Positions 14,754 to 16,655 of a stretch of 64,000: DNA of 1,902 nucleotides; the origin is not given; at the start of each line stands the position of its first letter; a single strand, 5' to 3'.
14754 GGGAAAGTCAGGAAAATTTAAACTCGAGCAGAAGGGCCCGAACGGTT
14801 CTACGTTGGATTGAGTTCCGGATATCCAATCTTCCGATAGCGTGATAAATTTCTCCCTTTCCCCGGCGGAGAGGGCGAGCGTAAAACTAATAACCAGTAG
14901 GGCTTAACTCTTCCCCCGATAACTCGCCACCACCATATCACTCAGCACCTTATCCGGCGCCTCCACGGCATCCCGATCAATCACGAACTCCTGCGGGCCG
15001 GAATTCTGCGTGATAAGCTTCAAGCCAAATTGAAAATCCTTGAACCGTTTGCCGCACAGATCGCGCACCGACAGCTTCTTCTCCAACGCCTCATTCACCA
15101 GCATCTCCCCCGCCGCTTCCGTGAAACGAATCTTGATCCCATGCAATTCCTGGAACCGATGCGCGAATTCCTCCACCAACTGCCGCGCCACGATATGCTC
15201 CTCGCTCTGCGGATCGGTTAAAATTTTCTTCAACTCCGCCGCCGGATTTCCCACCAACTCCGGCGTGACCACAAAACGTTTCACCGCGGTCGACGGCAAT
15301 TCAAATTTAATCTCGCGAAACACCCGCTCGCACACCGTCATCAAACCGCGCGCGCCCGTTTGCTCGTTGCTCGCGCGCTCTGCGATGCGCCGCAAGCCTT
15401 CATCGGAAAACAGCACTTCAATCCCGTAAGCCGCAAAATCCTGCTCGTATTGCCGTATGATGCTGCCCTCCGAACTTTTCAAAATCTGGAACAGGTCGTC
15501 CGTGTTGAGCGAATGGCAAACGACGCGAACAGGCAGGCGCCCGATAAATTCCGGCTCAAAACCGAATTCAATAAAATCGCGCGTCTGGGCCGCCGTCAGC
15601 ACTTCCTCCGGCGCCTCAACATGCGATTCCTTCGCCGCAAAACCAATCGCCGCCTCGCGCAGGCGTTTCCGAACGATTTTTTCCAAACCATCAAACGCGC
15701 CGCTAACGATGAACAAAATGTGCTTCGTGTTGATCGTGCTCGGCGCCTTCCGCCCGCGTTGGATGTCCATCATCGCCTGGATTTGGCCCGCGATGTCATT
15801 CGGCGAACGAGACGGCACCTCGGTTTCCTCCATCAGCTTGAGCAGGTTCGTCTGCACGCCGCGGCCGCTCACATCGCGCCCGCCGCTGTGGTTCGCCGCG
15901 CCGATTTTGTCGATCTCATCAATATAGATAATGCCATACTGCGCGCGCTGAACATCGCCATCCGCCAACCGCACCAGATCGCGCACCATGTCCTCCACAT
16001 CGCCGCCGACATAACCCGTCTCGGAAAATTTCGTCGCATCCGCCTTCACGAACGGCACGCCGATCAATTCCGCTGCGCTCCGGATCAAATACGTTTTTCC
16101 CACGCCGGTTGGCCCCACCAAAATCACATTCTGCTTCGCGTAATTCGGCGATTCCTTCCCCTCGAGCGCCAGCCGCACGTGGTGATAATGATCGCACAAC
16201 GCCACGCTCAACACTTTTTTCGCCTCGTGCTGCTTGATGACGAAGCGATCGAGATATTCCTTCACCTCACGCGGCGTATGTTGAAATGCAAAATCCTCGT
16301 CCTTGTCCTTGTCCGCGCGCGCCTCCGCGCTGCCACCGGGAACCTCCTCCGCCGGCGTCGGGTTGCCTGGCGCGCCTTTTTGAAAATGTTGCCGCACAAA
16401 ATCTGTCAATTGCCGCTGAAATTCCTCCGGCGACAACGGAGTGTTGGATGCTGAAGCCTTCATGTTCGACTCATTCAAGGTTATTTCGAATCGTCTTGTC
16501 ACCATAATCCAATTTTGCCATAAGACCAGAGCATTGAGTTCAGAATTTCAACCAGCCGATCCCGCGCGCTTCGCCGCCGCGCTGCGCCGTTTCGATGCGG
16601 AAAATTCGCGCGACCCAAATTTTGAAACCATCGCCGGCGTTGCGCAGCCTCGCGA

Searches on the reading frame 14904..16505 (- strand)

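Call 49: search_protein_families(library=pfam, proteins=[window:14904-16505:-], max_evalue=0.0001)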
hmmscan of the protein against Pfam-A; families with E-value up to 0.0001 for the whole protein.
window:14904-16505:- (533 aa): 5 families
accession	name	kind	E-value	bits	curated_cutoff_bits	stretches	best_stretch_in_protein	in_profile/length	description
PF07724.20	AAA_2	-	3.8e-27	95.8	27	1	125-326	4-165/166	AAA domain (Cdc48 subfamily)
PF00004.35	AAA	-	1.7e-16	61.3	21.2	1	127-231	1-98/131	ATPase family associated with various cellular activities (AAA)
PF10431.15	ClpB_D2-small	-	2.2e-09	37.6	21.9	0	333-394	1-58/81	C-terminal, D2-small domain, of ClpB protein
PF00493.29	MCM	-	4.6e-06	26.3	23.3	1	120-204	53-136/224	MCM P-loop domain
PF07728.20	AAA_5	-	1.3e-05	25.6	22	1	126-202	1-79/139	AAA domain (dynein-related subfamily)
